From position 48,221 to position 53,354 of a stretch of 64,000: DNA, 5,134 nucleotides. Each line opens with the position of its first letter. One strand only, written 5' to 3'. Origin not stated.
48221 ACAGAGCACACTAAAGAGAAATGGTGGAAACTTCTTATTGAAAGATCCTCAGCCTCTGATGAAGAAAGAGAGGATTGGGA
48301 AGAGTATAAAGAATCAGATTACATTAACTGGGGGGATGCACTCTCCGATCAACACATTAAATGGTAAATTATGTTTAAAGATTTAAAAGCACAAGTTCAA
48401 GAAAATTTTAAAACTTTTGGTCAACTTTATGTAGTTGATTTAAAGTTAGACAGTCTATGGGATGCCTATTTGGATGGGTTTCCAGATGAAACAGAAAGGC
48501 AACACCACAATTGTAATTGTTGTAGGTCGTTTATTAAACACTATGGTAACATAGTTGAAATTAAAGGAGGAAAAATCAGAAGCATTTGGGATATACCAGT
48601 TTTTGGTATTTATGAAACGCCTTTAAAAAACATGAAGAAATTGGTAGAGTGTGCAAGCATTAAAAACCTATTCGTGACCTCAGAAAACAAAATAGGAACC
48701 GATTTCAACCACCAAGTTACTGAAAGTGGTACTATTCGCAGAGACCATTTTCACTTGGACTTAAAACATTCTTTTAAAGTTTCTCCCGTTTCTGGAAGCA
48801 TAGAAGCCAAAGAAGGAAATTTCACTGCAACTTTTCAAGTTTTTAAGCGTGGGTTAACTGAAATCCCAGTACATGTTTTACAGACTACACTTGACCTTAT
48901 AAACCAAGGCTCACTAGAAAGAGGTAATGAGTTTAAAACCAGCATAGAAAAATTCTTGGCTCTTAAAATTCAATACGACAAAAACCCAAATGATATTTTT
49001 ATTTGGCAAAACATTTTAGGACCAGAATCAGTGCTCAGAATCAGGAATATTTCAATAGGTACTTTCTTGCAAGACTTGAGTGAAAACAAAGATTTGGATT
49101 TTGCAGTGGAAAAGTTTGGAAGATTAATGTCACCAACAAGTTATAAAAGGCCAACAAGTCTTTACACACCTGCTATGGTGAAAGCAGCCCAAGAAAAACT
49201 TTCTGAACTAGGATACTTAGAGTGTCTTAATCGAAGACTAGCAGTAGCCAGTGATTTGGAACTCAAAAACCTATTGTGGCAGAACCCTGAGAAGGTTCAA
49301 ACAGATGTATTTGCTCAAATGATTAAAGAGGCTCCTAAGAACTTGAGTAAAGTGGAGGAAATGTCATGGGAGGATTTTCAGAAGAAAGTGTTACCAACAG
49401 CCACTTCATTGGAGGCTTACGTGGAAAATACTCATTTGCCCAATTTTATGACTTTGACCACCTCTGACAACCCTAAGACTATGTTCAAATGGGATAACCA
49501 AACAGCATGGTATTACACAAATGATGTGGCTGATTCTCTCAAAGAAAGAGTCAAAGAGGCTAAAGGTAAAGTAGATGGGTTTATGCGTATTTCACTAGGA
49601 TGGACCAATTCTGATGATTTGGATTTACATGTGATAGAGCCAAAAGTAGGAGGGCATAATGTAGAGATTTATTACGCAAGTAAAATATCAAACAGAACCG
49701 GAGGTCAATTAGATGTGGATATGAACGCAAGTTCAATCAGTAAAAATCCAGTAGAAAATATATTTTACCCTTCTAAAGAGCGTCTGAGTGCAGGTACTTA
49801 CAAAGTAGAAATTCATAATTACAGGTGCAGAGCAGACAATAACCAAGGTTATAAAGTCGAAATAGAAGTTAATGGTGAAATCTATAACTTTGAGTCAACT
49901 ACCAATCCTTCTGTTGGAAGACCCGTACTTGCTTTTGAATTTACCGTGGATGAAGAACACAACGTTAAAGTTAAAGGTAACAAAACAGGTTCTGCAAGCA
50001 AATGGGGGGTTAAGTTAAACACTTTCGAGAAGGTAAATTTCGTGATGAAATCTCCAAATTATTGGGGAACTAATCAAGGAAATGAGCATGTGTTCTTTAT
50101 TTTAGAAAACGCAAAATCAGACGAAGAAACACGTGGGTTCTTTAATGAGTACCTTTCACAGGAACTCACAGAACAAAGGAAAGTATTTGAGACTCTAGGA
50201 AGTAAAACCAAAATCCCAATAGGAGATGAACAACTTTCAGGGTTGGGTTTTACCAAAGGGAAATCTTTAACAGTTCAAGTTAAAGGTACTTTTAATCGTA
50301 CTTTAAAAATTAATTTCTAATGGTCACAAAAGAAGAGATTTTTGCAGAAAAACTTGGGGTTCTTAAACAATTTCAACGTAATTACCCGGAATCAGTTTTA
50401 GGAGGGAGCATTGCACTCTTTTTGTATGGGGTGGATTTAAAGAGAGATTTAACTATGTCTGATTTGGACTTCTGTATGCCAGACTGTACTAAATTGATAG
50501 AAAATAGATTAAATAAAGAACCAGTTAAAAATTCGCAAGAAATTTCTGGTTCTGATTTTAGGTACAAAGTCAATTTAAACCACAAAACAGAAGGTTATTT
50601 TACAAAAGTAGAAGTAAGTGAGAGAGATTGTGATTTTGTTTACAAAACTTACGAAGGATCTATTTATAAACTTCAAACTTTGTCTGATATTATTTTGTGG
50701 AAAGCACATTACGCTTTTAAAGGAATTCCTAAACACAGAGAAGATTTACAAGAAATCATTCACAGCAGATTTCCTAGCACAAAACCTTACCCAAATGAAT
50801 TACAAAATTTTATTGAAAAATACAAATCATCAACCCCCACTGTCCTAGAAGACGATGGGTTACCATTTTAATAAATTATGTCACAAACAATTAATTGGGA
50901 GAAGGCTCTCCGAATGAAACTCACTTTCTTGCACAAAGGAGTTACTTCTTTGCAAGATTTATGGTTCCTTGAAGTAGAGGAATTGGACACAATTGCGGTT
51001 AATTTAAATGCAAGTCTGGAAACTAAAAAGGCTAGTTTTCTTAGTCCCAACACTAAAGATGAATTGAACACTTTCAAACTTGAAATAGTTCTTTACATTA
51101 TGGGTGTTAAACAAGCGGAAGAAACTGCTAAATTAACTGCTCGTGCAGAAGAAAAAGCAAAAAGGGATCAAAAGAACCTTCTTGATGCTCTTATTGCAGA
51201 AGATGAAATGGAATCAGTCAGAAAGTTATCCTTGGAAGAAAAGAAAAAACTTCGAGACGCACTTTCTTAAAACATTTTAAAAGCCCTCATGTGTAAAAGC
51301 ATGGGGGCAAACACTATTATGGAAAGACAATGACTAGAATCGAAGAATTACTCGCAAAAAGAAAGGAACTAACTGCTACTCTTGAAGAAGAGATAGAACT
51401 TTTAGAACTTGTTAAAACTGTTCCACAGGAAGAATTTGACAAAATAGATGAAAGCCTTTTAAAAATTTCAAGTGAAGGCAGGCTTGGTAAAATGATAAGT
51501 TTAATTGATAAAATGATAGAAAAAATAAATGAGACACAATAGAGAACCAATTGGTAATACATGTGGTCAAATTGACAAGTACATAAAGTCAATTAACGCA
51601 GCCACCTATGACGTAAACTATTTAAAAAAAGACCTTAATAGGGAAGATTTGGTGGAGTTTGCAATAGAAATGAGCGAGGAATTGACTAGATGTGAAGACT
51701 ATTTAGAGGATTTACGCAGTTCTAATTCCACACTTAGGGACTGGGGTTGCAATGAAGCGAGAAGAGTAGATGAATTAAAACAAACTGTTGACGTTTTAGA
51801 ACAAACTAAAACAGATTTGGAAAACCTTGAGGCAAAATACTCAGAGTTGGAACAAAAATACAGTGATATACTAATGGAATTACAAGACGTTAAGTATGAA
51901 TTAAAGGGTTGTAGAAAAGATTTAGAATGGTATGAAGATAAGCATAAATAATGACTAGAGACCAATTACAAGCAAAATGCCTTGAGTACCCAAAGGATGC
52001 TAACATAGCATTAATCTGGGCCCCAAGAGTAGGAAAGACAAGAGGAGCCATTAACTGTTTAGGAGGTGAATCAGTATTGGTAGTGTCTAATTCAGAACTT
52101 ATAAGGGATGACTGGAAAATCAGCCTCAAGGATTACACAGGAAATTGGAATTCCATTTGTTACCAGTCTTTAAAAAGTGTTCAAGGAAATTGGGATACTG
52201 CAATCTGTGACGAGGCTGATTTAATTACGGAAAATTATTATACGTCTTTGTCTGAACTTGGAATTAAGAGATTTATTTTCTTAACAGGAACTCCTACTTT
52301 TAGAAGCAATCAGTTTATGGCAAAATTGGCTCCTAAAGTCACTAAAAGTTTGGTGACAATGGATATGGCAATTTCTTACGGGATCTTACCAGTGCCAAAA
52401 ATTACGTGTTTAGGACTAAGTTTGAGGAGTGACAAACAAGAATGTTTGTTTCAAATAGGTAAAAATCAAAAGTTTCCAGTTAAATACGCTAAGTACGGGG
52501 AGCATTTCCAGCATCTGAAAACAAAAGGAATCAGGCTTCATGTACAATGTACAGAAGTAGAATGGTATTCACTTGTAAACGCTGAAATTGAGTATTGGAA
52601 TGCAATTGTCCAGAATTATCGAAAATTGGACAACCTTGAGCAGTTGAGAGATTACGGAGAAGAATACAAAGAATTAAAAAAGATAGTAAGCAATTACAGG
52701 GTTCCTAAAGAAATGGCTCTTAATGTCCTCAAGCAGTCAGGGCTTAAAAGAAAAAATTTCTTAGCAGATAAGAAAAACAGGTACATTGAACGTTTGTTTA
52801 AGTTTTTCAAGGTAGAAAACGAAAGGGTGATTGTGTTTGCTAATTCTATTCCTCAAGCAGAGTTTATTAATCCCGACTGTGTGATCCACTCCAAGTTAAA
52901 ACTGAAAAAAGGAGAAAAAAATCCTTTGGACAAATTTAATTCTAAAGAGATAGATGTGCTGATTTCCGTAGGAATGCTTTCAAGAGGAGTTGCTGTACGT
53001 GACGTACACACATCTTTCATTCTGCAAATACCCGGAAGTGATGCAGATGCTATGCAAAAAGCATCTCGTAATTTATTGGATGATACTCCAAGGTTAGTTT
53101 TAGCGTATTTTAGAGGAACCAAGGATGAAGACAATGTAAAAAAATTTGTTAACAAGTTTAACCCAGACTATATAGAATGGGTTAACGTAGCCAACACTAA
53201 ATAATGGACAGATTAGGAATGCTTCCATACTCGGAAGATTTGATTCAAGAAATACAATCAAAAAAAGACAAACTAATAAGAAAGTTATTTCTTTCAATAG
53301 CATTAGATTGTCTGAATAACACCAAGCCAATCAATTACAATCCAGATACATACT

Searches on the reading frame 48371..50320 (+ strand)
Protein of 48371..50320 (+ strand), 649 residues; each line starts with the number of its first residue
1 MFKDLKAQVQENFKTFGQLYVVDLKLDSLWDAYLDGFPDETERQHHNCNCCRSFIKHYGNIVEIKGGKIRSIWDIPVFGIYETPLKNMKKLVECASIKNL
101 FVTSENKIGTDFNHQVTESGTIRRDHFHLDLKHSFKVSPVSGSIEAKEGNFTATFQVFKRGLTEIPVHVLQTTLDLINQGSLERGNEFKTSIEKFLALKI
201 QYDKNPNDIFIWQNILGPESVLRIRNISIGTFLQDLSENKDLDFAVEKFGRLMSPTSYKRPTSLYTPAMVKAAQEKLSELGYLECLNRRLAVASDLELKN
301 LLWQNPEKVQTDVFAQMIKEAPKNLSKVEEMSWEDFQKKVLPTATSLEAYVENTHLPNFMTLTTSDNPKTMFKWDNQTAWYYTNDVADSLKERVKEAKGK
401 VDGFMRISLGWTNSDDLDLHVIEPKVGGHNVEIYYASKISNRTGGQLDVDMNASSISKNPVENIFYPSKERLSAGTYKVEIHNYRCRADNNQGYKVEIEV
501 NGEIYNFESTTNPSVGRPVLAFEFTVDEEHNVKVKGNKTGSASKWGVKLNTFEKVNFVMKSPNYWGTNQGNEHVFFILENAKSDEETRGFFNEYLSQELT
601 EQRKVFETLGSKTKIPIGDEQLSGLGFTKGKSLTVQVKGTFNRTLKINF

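Call 39: search_protein_families(library=phrogs, proteins=[window:48371-50320:+], max_evalue=0.00001)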
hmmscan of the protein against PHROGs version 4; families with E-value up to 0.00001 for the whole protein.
window:48371-50320:+ (649 aa): 5 families
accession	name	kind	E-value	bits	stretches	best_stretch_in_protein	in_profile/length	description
phrog_1735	-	unknown function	3.9e-203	678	1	2-649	4-673/673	-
phrog_23228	-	unknown function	4.1e-111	373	1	223-649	37-472/472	-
phrog_25920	-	unknown function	2.6e-14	54.9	1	2-160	4-169/173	-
phrog_21434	-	unknown function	2.8e-13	51.1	1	2-82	4-92/93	-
phrog_38165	-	unknown function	2.4e-06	28.2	1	222-249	23-50/57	-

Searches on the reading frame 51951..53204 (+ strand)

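Call 39: search_protein_families(library=phrogs, proteins=[window:51951-53204:+], max_evalue=0.00001)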
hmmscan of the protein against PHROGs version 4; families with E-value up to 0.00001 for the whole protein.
window:51951-53204:+ (417 aa): 1 family
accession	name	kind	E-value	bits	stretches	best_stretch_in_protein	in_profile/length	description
phrog_16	-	DNA, RNA and nucleotide metabolism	1.4e-15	57.6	1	30-370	317-579/986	DNA helicase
